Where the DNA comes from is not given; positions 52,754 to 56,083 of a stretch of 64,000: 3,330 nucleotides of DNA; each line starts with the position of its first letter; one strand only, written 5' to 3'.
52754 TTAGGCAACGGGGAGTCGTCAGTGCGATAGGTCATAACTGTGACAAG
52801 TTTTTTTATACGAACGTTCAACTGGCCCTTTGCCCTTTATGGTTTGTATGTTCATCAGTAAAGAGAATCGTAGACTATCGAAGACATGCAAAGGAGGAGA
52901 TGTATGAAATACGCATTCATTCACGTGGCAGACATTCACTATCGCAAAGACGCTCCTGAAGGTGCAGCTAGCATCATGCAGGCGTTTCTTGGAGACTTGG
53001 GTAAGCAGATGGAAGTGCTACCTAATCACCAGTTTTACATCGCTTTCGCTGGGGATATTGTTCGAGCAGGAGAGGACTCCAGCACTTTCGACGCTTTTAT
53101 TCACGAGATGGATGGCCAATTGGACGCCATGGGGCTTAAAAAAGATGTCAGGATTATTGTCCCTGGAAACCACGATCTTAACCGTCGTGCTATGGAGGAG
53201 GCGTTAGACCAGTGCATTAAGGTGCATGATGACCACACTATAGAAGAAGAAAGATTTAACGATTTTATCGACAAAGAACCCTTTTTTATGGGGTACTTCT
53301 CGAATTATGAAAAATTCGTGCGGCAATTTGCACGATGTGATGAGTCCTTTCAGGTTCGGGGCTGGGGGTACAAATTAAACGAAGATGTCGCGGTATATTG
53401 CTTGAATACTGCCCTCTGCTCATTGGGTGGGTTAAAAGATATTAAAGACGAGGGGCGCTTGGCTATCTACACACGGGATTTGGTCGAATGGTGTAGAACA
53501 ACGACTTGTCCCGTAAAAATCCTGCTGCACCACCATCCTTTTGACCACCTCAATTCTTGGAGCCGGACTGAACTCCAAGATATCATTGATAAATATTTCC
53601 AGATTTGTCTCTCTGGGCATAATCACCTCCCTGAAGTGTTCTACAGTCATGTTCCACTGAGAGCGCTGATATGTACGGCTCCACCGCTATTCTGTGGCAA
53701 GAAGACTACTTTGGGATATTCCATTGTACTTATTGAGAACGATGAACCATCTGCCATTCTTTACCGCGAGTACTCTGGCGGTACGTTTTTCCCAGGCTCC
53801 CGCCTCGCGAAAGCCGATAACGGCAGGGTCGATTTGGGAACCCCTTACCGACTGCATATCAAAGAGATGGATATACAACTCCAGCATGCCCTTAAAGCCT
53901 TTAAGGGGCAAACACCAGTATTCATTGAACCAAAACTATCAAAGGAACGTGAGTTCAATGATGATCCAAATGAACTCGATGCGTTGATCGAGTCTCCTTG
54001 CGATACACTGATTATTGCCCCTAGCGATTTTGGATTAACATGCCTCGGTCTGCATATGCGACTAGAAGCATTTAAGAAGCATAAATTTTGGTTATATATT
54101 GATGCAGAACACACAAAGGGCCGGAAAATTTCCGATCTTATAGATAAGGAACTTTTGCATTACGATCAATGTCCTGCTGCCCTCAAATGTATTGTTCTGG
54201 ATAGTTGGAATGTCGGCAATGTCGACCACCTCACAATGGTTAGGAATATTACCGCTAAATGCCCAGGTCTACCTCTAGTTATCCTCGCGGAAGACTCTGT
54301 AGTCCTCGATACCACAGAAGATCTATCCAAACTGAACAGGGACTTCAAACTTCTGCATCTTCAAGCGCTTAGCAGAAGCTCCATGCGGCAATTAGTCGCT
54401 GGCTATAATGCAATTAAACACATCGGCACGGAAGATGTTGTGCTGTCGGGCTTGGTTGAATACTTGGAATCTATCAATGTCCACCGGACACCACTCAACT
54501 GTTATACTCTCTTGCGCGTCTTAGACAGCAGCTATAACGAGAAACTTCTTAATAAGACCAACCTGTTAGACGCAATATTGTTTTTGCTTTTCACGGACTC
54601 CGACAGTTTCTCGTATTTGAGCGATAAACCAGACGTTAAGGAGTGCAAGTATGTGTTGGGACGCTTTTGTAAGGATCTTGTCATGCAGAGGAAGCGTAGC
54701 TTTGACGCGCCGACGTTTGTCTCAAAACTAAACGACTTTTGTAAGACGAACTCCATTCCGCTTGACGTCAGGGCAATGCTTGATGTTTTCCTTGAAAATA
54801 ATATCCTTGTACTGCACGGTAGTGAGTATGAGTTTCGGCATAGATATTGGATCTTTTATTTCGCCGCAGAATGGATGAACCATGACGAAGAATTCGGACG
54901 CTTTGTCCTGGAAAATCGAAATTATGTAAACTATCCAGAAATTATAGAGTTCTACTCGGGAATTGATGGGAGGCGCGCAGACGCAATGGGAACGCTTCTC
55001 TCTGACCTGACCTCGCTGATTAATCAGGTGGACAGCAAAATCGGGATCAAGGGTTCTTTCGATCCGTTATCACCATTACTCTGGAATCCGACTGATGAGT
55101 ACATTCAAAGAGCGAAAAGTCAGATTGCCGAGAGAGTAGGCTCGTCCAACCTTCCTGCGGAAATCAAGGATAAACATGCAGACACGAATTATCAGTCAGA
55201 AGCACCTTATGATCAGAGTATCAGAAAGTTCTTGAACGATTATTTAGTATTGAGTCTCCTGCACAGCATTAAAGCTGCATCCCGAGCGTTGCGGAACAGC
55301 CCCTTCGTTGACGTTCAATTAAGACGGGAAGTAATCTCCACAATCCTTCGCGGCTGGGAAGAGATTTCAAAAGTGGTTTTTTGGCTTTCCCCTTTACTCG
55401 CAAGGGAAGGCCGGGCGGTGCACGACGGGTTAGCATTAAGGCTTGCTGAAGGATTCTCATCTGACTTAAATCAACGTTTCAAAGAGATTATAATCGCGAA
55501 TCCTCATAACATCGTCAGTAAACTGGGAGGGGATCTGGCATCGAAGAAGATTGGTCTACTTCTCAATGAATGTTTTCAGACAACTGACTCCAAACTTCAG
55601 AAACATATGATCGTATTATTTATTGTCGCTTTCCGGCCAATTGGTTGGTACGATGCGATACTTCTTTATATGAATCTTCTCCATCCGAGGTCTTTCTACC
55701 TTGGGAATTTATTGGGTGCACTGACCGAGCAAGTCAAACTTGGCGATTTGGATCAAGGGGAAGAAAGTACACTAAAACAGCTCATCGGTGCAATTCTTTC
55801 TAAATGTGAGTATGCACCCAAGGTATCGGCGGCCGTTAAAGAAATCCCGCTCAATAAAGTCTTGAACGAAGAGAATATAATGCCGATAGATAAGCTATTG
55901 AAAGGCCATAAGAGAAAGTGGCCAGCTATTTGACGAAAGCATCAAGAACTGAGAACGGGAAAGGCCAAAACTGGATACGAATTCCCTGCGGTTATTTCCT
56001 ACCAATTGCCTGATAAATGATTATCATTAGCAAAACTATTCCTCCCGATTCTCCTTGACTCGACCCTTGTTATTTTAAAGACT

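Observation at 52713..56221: Compositionally foreign ~1010-aa phosphoesterase-domain protein next to tRNA-Arg: candidate single-gene defense/accessory module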

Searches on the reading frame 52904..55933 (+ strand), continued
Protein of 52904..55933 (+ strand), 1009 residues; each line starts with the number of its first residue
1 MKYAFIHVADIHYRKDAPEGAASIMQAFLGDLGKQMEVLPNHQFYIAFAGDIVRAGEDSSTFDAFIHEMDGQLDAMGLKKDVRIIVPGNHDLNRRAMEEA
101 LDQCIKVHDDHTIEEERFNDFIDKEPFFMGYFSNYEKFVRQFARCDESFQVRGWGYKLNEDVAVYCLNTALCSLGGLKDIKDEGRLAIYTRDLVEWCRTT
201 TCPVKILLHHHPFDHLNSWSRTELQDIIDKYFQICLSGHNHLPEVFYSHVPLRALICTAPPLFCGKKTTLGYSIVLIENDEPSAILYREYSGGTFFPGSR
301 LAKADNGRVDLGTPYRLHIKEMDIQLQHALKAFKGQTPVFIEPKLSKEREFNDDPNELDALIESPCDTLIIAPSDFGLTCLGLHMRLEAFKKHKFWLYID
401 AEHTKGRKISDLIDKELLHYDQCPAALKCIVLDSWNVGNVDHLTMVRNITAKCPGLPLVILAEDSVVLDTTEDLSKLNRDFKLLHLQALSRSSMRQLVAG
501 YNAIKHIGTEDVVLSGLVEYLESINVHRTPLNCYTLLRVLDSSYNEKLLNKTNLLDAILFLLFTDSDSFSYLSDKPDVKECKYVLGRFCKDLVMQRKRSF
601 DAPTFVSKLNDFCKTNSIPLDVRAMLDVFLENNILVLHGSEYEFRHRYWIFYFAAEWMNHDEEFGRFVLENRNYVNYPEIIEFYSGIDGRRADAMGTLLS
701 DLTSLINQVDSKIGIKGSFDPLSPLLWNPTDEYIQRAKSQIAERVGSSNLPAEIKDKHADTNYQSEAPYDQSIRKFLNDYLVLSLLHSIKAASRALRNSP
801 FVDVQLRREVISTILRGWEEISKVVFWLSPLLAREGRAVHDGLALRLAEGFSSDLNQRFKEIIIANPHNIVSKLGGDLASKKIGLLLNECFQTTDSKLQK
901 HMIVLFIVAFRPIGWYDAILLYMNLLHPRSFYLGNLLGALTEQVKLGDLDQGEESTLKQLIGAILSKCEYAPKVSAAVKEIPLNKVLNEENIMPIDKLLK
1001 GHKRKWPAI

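Call 99: search_protein_families(library=padloc, proteins=[P0004, P0113, P0063, L002:5425-8046:+, L001:5992-8598:+, L093:4992-8186:+, L094:5001-8099:+], max_evalue=0.001)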
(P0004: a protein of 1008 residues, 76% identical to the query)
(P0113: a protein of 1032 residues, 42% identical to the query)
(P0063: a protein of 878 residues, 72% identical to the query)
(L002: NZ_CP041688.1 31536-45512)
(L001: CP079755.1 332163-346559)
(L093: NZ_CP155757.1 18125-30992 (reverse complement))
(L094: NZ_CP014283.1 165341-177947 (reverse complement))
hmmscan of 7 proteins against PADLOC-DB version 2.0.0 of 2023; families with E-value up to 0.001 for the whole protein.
P0004 (1008 aa): 2 families
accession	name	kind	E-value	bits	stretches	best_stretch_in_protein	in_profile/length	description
PDLC05051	PDC-S60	-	1.1e-43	147.5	2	6-280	4-281/1027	-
PDLC00736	Effector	-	3.2e-13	47.5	1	1-247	1-238/561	Endonuclease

P0113 (1032 aa): 1 family
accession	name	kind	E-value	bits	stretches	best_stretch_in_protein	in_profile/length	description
PDLC05051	PDC-S60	-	2.2e-53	179.7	1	16-820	3-851/1027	-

P0063 (878 aa): 1 family
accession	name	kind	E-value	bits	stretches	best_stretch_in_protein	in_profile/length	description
PDLC05051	PDC-S60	-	1.6e-15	54.4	1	223-678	374-849/1027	-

L002:5425-8046:+ (874 aa): 2 families
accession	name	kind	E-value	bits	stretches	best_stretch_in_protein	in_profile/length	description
PDLC05050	PDC-S60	-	1.4e-41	140.7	1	4-176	2-173/906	-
PDLC05051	PDC-S60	-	2.8e-17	60.2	1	195-699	341-855/1027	-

L001:5992-8598:+ (869 aa): 2 families
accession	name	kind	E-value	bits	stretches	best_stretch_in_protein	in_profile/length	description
PDLC05051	PDC-S60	-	1.2e-120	402.4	1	1-864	1-846/1027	-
PDLC00736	Effector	-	2.8e-26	90.6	1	2-250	4-236/561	Endonuclease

L093:4992-8186:+ (1065 aa): 2 families
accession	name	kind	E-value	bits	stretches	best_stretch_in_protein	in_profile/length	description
PDLC05051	PDC-S60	-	3.5e-109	364.4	1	6-980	3-960/1027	-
PDLC00736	Effector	-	1.1e-21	75.4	1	4-307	3-286/561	Endonuclease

L094:5001-8099:+ (1033 aa): 1 family
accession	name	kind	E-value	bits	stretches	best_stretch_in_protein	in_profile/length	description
PDLC05051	PDC-S60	-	1.6e-129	431.8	1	5-1024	3-1019/1027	-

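Call 101: fold_search(model_id=the predicted structure, library=pdb)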
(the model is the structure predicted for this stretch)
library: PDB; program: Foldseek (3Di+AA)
matches with E <= 10: 1476; with E <= 0.001: 34
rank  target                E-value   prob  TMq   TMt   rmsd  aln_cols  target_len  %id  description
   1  9a6c_B                9.0e-13  1.00  0.26  0.52  16.9       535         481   14  Integrative model of YYDD-YYDB by crosslinking MS and deep learning (released 2024-09-18)
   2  7alv                  4.0e-08  1.00  0.18  0.36  21.6       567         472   14  Crystal Structure of NLRP3 NACHT domain in complex with a potent inhibitor (released 2021-10-20)
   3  9hg4                  5.8e-08  1.00  0.18  0.35  21.5       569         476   14  NACHT domain of NLRP3 in complex with DFV890 (released 2025-03-19)
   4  2nxf                  1.3e-06  1.00  0.19  0.53   7.8       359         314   10  Crystal Structure of a dimetal phosphatase from Danio rerio LOC 393393 (released 2006-12-12)
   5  7pzc_B                3.1e-06  1.00  0.16  0.18  24.1       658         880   13  Cryo-EM structure of the NLRP3 decamer bound to the inhibitor CRID3 (released 2022-01-26)
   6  7pzc_A                3.6e-06  1.00  0.18  0.18  23.8       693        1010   12  Cryo-EM structure of the NLRP3 decamer bound to the inhibitor CRID3 (released 2022-01-26)
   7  8dgf_B                1.6e-05  1.00  0.24  0.17  17.6       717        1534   12  Avs4 bound to phage PhiV-1 portal (released 2022-08-03)
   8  8fw2_A                2.0e-05  1.00  0.28  0.30  10.2       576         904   11  Cryo-EM structure of full-length human NLRC4 inflammasome with C11 symmetry (released 2024-01-03)
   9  7wbu                  2.4e-05  1.00  0.17  0.19  25.9       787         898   12  Cryo-EM structure of bovine NLRP9 (released 2022-04-06)
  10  1oie                  2.8e-05  1.00  0.18  0.31  21.5       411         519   12  5'-Nucleotidase (E. coli) with an Engineered Disulfide Bridge (S228C, P513C) (released 2004-08-05)
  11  1ho5_A                3.3e-05  1.00  0.17  0.30  21.2       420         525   12  5'-NUCLEOTIDASE (E. COLI) IN COMPLEX WITH ADENOSINE AND PHOSPHATE (released 2002-03-20)
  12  9a7h_A                3.5e-05  1.00  0.17  0.32  24.7       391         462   11  Integrative model of YUND-SP5S by crosslinking MS and deep learning (released 2024-09-18)
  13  4wwl                  3.8e-05  1.00  0.17  0.30   8.1       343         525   12  E. coli 5'-nucleotidase mutant I521C labeled with MTSL (intermediate form) (released 2014-11-26)
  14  1hp1                  4.1e-05  1.00  0.17  0.31   9.5       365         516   12  5'-NUCLEOTIDASE (OPEN FORM) COMPLEX WITH ATP (released 2002-03-20)
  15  1oi8_A                5.4e-05  1.00  0.17  0.30   8.2       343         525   12  5'-Nucleotidase (E. coli) with an Engineered Disulfide Bridge (P90C, L424C) (released 2004-06-10)
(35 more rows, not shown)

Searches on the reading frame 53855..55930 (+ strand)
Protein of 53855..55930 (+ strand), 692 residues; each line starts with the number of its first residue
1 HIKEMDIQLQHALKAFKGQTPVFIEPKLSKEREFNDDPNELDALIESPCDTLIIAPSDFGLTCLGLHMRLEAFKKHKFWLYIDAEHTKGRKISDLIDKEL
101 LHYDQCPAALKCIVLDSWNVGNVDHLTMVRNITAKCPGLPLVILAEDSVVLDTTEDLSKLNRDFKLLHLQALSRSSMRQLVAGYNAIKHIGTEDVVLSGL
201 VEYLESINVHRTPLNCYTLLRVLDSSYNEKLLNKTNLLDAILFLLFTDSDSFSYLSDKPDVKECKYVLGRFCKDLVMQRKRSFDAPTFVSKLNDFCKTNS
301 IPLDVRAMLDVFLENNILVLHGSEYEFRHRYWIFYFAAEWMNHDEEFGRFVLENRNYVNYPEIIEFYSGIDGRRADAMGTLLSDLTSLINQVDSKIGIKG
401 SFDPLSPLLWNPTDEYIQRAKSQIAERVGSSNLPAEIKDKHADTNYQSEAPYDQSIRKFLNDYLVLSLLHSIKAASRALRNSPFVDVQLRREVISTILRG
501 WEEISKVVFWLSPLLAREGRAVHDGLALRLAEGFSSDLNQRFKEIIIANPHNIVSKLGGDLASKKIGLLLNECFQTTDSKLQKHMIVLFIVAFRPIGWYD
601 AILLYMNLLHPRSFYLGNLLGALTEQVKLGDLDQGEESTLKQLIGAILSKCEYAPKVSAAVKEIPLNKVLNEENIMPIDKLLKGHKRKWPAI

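Call 58: search_protein_representatives(protein=window:53855-55930:+)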
Query: 692 residues. Proteins with E-value up to 0.001 (for the whole library): 587; up to 1e-10: 324; up to 1e-30: 182. The best 150 are listed.
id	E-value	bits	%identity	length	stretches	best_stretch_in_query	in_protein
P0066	0.0e+00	1117.4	72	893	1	1-687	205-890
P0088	0.0e+00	1035.9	66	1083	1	1-689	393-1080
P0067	4.0e-223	759.1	50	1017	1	1-686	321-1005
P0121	9.0e-198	675.4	45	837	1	6-688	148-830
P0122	1.5e-190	651.5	43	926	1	6-692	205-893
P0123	1.1e-137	476.8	37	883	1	8-654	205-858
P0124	1.6e-133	463.0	62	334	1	358-689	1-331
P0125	1.1e-132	460.2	37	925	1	7-653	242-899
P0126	1.6e-131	456.4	36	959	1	8-628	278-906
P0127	3.0e-131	455.6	36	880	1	3-654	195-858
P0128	1.1e-128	447.1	43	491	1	204-685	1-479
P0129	3.2e-126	438.9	36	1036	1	8-635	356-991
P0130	1.4e-125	436.8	36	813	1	8-629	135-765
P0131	1.5e-125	436.7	35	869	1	8-655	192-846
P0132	6.9e-125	434.5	36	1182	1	10-661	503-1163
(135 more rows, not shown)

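Call 68: search_protein_families(library=pfam, alignment_id=A5, max_evalue=0.01)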
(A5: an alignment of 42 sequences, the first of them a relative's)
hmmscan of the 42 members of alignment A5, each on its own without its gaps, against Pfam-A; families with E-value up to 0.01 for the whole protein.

A. member 1, P0122 (926 aa): 2 families
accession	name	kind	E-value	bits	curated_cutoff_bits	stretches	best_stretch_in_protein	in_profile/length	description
PF24406.1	nSTAND_NTPase4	-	4e-09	36.9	27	1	482-537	2-58/58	Novel STAND NTPase 4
PF12770.12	CHAT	-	1.7e-06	28.1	24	1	51-159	133-256/289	CHAT domain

B. families by the number of members that match (of 42 scanned): 33 families (the first 25 are shown)
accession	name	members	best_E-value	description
PF24406.1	nSTAND_NTPase4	39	1.4e-09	Novel STAND NTPase 4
PF13271.11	DUF4062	16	4.5e-13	Domain of unknown function (DUF4062)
PF13365.12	Trypsin_2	11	7.6e-14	Trypsin-like peptidase domain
PF00089.32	Trypsin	3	1.9e-06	Trypsin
PF21941.2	SMEK_N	1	5.4e-33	SMEK domain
PF00069.31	Pkinase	1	9.1e-20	Protein kinase domain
PF01048.26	PNP_UDP_1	1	5.7e-18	Phosphorylase superfamily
PF07714.23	PK_Tyr_Ser-Thr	1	3e-17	Protein tyrosine and serine/threonine kinase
PF13450.12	NAD_binding_8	1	1.9e-07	NAD(P)-binding Rossmann-like domain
PF07992.20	Pyr_redox_2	1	3.7e-07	Pyridine nucleotide-disulphide oxidoreductase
PF13289.12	SIR2_2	1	5.3e-07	SIR2-like domain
PF03109.22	ABC1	1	1.5e-06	ABC1 atypical kinase-like domain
PF01266.30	DAO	1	1.5e-06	FAD dependent oxidoreductase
PF12770.12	CHAT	1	1.7e-06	CHAT domain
PF00070.33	Pyr_redox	1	5.3e-06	Pyridine nucleotide-disulphide oxidoreductase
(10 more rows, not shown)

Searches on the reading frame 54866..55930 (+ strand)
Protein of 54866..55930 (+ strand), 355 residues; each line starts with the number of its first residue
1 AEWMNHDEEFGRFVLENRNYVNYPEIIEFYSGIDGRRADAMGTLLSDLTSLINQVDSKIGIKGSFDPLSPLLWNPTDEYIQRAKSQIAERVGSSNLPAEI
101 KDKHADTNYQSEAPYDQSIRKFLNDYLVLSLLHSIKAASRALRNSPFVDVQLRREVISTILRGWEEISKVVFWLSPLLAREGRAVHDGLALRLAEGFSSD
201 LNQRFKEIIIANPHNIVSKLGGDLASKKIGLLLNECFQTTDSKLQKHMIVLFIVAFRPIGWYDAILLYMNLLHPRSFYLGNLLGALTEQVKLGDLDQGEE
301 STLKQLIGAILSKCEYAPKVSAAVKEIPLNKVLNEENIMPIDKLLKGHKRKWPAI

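Call 79: predict_structure(alignment_id=A6)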
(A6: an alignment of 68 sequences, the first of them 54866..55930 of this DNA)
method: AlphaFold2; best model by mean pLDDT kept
length: 355 residues; sequences in the alignment: 68
mean_pLDDT: 81.7   pTM: 0.85
mean pLDDT of the five models: 81.7, 80.6, 80.6, 78.8, 78.7
residues with pLDDT >= 90: 154; 70-90: 133; 50-70: 43; < 50: 25
segments of 3 or more residues with pLDDT < 50: 1-3, 105-121
pLDDT, mean of each block of 10 residues (from residue 1): 62 78 78 76 92 82 78 77 80 71 48 41 64 92 88 96 93 85 64 86 89 94 92 93 95 95 95 93 96 93 95 78 70 91 74 47
secondary structure, 60 per line:
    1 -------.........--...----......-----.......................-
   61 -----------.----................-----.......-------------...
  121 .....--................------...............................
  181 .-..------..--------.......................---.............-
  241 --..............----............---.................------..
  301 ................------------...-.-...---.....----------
elements in order: H8-16 H26-31 H37-59 H77-92 H98-104 H118-125 H128-143 H150-181 H201-223 H227-239 H243-256 H261-271 H277-292 H299-316 H341-345
